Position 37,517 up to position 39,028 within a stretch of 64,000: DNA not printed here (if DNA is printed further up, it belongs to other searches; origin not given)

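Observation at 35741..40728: Candidate undescribed Gram-positive Arn-like pathway for an N-acylated 4-amino-6-deoxyhexose carried on a lipid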

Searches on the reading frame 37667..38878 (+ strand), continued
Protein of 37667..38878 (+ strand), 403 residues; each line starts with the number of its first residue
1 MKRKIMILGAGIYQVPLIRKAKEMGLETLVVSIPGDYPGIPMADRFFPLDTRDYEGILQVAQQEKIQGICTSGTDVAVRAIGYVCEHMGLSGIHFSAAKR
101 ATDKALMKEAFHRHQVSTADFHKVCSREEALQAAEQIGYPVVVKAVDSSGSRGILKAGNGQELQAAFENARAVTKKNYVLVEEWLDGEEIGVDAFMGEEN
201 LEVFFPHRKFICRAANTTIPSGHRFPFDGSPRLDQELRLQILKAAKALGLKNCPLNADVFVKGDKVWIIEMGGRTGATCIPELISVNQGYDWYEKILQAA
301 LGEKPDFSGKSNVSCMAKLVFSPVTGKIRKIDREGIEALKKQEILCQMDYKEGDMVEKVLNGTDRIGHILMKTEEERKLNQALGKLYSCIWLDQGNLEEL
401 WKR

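Call 58: search_protein_families(library=pfam, proteins=[P0183, P0201, P0164, P0233, P0244, P0249, P0135, P0132, P0121, P0143], max_evalue=0.0001)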
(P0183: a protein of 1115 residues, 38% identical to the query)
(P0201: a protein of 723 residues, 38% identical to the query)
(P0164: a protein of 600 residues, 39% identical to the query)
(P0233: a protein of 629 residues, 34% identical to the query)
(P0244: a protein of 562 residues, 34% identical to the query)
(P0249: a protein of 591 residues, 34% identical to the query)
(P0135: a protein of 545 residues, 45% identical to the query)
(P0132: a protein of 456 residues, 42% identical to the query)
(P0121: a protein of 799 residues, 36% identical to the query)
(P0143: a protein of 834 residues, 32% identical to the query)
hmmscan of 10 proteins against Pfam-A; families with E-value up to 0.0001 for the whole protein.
P0183 (1115 aa): 8 families
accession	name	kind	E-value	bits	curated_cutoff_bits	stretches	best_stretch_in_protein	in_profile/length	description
PF02655.19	ATP-grasp_3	-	2.8e-12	47.5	23.2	1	822-996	2-159/160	ATP-grasp domain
PF01071.24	GARS_A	-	2.1e-10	41.2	27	1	823-924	2-108/194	Phosphoribosylglycinamide synthetase, ATP-grasp (A) domain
PF07478.18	Dala_Dala_lig_C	-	2.7e-10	40.5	24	1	834-933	5-107/204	D-ala D-ala ligase C-terminus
PF02786.22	CPSase_L_D2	-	2.9e-10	40.5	19.8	1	824-994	2-180/211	Carbamoyl-phosphate synthase L chain, ATP binding domain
PF13535.11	ATP-grasp_4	-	4.4e-09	36.6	27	1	858-1000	2-159/160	ATP-grasp domain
PF02222.28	ATP-grasp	-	8.9e-09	35.7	27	1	831-969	3-139/179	ATP-grasp domain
PF08443.16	RimK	-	1e-07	32.2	21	1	822-1000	2-173/188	RimK-like ATP-grasp domain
PF18603.7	LAL_C2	-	2e-06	28.4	29.4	1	1038-1107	1-71/78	L-amino acid ligase C-terminal domain 2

P0201 (723 aa): 5 families
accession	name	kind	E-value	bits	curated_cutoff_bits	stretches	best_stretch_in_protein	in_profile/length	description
PF00291.31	PALP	-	7.3e-29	101.5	35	1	399-702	3-295/295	Pyridoxal-phosphate dependent enzyme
PF18603.7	LAL_C2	-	3.4e-13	50.1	29.4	1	322-395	2-77/78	L-amino acid ligase C-terminal domain 2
PF02786.22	CPSase_L_D2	-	3.5e-09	36.9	19.8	1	105-189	1-91/211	Carbamoyl-phosphate synthase L chain, ATP binding domain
PF13535.11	ATP-grasp_4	-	8.8e-06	25.9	27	1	140-277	2-154/160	ATP-grasp domain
PF02222.28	ATP-grasp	-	2.4e-05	24.5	27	1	113-188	3-77/179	ATP-grasp domain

P0164 (600 aa): 4 families
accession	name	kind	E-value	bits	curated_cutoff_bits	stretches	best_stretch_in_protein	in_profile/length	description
PF18603.7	LAL_C2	-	2.3e-09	37.8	29.4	1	335-389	23-77/78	L-amino acid ligase C-terminal domain 2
PF12710.13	HAD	-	7.7e-07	30.1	27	1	404-558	2-165/189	haloacid dehalogenase-like hydrolase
PF13535.11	ATP-grasp_4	-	2.1e-06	27.9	27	1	137-275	2-154/160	ATP-grasp domain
PF07478.18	Dala_Dala_lig_C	-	3.4e-05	23.9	24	1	127-191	26-88/204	D-ala D-ala ligase C-terminus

P0233 (629 aa): 11 families
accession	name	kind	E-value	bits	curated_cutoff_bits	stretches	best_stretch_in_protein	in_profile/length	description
PF13535.11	ATP-grasp_4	-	5.2e-12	46.1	27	1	136-274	2-154/160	ATP-grasp domain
PF01071.24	GARS_A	-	9.8e-12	45.5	27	1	101-204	2-109/194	Phosphoribosylglycinamide synthetase, ATP-grasp (A) domain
PF00132.30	Hexapep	-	7.1e-11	41.8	27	1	524-559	1-36/36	Bacterial transferase hexapeptide (six repeats)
PF25084.1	LbH_EIF2B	-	5.6e-10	39.6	54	1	385-451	20-86/105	EIF2B subunit epsilon LbH domain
PF02655.19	ATP-grasp_3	-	6.5e-09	36.5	23.2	1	99-272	1-157/160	ATP-grasp domain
PF14602.12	Hexapep_2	-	3.7e-08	33.4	27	1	526-559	3-34/34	Hexapeptide repeat of succinyl-transferase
PF02222.28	ATP-grasp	-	6e-08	33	27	1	110-184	4-77/179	ATP-grasp domain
PF02786.22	CPSase_L_D2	-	1.2e-07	32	19.8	1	101-300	1-206/211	Carbamoyl-phosphate synthase L chain, ATP binding domain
PF08443.16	RimK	-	3e-06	27.4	21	1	100-291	2-182/188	RimK-like ATP-grasp domain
PF07478.18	Dala_Dala_lig_C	-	1.3e-05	25.2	24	1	127-189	27-87/204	D-ala D-ala ligase C-terminus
PF18603.7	LAL_C2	-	2.7e-05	24.8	29.4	1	342-386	29-73/78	L-amino acid ligase C-terminal domain 2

P0244 (562 aa): 11 families
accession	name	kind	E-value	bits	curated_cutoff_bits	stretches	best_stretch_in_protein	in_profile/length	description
PF13535.11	ATP-grasp_4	-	2.1e-16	60.4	27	1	298-442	1-159/160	ATP-grasp domain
PF13302.13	Acetyltransf_3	-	5.4e-12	47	25.4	1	15-146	2-137/138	Acetyltransferase (GNAT) domain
PF18603.7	LAL_C2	-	1.6e-11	44.8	29.4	1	481-546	3-68/78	L-amino acid ligase C-terminal domain 2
PF02786.22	CPSase_L_D2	-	7.7e-11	42.3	19.8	1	280-465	19-207/211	Carbamoyl-phosphate synthase L chain, ATP binding domain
PF00583.31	Acetyltransf_1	-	1.3e-09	38.7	20.7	1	56-146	21-116/116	Acetyltransferase (GNAT) family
PF02655.19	ATP-grasp_3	-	1.4e-08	35.4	23.2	1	262-439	1-160/160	ATP-grasp domain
PF07478.18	Dala_Dala_lig_C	-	1.7e-08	34.6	24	1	293-440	30-180/204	D-ala D-ala ligase C-terminus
PF02222.28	ATP-grasp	-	4.3e-08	33.5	27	1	271-347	2-77/179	ATP-grasp domain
PF01071.24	GARS_A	-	1.8e-07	31.7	27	1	264-359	2-102/194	Phosphoribosylglycinamide synthetase, ATP-grasp (A) domain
PF13508.13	Acetyltransf_7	-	9.5e-06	26.3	27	1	65-147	2-83/84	Acetyltransferase (GNAT) domain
PF13673.13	Acetyltransf_10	-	2.7e-05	24.6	23.6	0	52-154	18-115/128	Acetyltransferase (GNAT) domain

P0249 (591 aa): 8 families
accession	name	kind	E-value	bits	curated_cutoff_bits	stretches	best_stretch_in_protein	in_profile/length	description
PF02397.22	Bac_transf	-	4.7e-63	212.4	27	1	6-190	1-178/179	Bacterial sugar transferase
PF13535.11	ATP-grasp_4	-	3.5e-21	75.9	27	1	334-477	1-159/160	ATP-grasp domain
PF18603.7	LAL_C2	-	3.7e-19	69.2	29.4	1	516-590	2-77/78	L-amino acid ligase C-terminal domain 2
PF02655.19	ATP-grasp_3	-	4.7e-19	69.5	23.2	1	299-473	2-159/160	ATP-grasp domain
PF02786.22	CPSase_L_D2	-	2.5e-17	63.6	19.8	1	304-503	8-209/211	Carbamoyl-phosphate synthase L chain, ATP binding domain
PF01071.24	GARS_A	-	1.6e-10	41.6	27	1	308-472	10-190/194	Phosphoribosylglycinamide synthetase, ATP-grasp (A) domain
PF07478.18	Dala_Dala_lig_C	-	2.4e-10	40.7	24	1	327-464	28-168/204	D-ala D-ala ligase C-terminus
PF02222.28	ATP-grasp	-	5.6e-10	39.6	27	1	308-470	3-162/179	ATP-grasp domain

P0135 (545 aa): 10 families
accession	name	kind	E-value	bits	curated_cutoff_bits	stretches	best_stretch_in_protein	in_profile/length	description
PF00583.31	Acetyltransf_1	-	1.1e-15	58.4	20.7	1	441-525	32-116/116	Acetyltransferase (GNAT) family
PF13508.13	Acetyltransf_7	-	7.3e-11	42.7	27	1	442-527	3-84/84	Acetyltransferase (GNAT) domain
PF01071.24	GARS_A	-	1.8e-10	41.4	27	1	101-192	1-97/194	Phosphoribosylglycinamide synthetase, ATP-grasp (A) domain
PF13535.11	ATP-grasp_4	-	1.2e-08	35.1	27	1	136-280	1-160/160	ATP-grasp domain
PF02786.22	CPSase_L_D2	-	1.4e-08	34.9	19.8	1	102-187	1-92/211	Carbamoyl-phosphate synthase L chain, ATP binding domain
PF13673.13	Acetyltransf_10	-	2e-08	34.7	23.6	1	444-534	33-115/128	Acetyltransferase (GNAT) domain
PF07478.18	Dala_Dala_lig_C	-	7.2e-08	32.6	24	1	127-277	26-180/204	D-ala D-ala ligase C-terminus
PF18603.7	LAL_C2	-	1.1e-06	29.2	29.4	1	331-390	17-77/78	L-amino acid ligase C-terminal domain 2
PF13527.13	Acetyltransf_9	-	7.8e-05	23.1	25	0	412-527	12-126/127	Acetyltransferase (GNAT) domain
PF02222.28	ATP-grasp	-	9.8e-05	22.5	27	0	111-184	4-76/179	ATP-grasp domain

P0132 (456 aa): 6 families
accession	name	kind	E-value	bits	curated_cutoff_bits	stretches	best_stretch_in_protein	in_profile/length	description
PF13535.11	ATP-grasp_4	-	2.9e-12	46.9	27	1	159-299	5-159/160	ATP-grasp domain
PF02655.19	ATP-grasp_3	-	9e-10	39.3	23.2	1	120-296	1-160/160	ATP-grasp domain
PF18603.7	LAL_C2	-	5.4e-08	33.4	29.4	1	372-445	2-75/78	L-amino acid ligase C-terminal domain 2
PF01071.24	GARS_A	-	3.8e-06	27.3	27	1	139-292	20-188/194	Phosphoribosylglycinamide synthetase, ATP-grasp (A) domain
PF07478.18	Dala_Dala_lig_C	-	9.3e-06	25.7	24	1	158-214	38-92/204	D-ala D-ala ligase C-terminus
PF18130.6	ATPgrasp_N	-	1.3e-05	26.1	27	0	41-111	5-81/81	ATP-grasp N-terminal domain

P0121 (799 aa): 9 families
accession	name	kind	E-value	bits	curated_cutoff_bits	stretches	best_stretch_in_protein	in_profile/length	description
PF13535.11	ATP-grasp_4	-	9.3e-20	71.3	27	2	138-282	2-159/160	ATP-grasp domain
PF02786.22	CPSase_L_D2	-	1.9e-17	64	19.8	2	105-184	6-88/211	Carbamoyl-phosphate synthase L chain, ATP binding domain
PF02222.28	ATP-grasp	-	9.8e-17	61.6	27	2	510-678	1-162/179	ATP-grasp domain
PF18603.7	LAL_C2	-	5.3e-16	59.1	29.4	1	319-394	1-76/78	L-amino acid ligase C-terminal domain 2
PF07478.18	Dala_Dala_lig_C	-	4.5e-14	52.9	24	2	132-194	30-90/204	D-ala D-ala ligase C-terminus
PF01071.24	GARS_A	-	3.5e-13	50.3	27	1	504-610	2-111/194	Phosphoribosylglycinamide synthetase, ATP-grasp (A) domain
PF02655.19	ATP-grasp_3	-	9.6e-12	45.7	23.2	1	505-680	4-158/160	ATP-grasp domain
PF18130.6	ATPgrasp_N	-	2e-07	31.9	27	0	421-493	3-81/81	ATP-grasp N-terminal domain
PF21360.3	PylC-like_N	-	6.9e-06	26.6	27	0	421-472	15-72/96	PylC-like, N-terminal domain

P0143 (834 aa): 9 families
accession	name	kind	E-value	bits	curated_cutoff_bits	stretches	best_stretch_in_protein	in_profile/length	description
PF18603.7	LAL_C2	-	2.3e-35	121.1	29.4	2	341-416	1-77/78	L-amino acid ligase C-terminal domain 2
PF13535.11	ATP-grasp_4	-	3.2e-26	92.3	27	1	161-301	2-157/160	ATP-grasp domain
PF01071.24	GARS_A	-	2.6e-21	76.8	27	2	540-641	3-109/194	Phosphoribosylglycinamide synthetase, ATP-grasp (A) domain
PF07478.18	Dala_Dala_lig_C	-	3.2e-21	76.2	24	2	152-289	27-167/204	D-ala D-ala ligase C-terminus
PF02222.28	ATP-grasp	-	1.6e-18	67.5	27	2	133-292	2-158/179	ATP-grasp domain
PF02655.19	ATP-grasp_3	-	9.5e-18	65.2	23.2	1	124-299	1-159/160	ATP-grasp domain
PF02786.22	CPSase_L_D2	-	7.9e-15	55.4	19.8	1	126-328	1-208/211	Carbamoyl-phosphate synthase L chain, ATP binding domain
PF22660.2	RS_preATP-grasp-like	-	6.2e-06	27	27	0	30-87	6-63/98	Ribonucleotide synthetase preATP-grasp domain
PF08443.16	RimK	-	2.1e-05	24.7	21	0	125-209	2-83/188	RimK-like ATP-grasp domain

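Call 59: list_cluster_members(proteins=[P0249, P0201, P0233, P0244, P0135, P0164, P0183, P0121, P0125, P0143])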
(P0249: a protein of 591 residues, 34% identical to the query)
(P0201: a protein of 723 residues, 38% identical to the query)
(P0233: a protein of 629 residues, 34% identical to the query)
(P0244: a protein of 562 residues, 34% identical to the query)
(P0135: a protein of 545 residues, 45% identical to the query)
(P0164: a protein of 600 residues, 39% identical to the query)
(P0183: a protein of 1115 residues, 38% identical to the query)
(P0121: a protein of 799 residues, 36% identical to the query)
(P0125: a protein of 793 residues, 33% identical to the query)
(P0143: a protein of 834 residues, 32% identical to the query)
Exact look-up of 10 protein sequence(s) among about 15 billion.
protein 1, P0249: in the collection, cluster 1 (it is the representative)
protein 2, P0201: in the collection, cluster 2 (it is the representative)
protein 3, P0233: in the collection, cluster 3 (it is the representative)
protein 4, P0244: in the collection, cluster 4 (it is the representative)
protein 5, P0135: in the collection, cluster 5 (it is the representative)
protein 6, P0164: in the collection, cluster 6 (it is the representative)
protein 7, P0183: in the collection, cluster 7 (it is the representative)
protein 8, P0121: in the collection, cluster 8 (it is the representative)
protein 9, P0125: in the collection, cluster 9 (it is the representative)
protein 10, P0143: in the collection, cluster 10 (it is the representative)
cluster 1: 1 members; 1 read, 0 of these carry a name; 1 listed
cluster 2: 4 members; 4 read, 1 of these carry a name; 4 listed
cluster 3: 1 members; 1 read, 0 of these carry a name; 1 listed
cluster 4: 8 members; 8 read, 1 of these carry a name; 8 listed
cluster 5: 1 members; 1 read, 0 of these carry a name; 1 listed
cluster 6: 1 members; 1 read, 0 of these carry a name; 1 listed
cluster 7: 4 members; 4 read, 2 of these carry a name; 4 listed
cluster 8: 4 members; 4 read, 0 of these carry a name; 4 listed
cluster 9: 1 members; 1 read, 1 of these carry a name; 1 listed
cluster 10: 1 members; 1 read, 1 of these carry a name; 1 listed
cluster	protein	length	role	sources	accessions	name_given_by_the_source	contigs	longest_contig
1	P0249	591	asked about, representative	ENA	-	-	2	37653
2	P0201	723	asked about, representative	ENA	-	-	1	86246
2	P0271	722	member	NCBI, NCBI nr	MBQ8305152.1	MAG: pyridoxal-phosphate dependent enzyme [Blautia sp.] | pyridoxal-phosphate dependent enzyme [Blautia sp.]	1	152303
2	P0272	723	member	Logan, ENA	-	-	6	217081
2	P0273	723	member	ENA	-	-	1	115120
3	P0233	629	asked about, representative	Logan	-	-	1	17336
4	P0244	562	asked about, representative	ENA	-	-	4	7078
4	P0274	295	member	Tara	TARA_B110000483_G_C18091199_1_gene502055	strand:- start:307 stop:1194 length:888 start_codon:yes stop_codon:yes gene_type:complete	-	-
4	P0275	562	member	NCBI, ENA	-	-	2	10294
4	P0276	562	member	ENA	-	-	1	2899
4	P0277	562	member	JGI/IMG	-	-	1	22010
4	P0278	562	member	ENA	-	-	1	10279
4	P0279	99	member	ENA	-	-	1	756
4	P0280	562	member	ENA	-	-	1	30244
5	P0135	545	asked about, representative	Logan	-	-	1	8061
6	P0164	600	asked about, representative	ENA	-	-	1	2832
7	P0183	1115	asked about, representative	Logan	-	-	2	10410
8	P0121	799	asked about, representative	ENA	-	-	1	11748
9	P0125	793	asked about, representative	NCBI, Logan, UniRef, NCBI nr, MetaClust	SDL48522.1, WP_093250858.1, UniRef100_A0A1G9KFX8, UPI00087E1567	ATP-grasp domain-containing protein [Tessaracoccus oleiagri] | Biotin carboxylase n=1 Tax=Tessaracoccus oleiagri TaxID=686624 RepID=A0A1G9KFX8_9ACTN | status=active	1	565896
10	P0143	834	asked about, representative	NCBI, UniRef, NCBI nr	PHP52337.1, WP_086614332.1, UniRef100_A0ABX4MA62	ATP-grasp domain-containing protein [Actinomyces ruminis] | ATP-grasp domain-containing protein n=1 Tax=Actinomyces ruminis TaxID=1937003 ...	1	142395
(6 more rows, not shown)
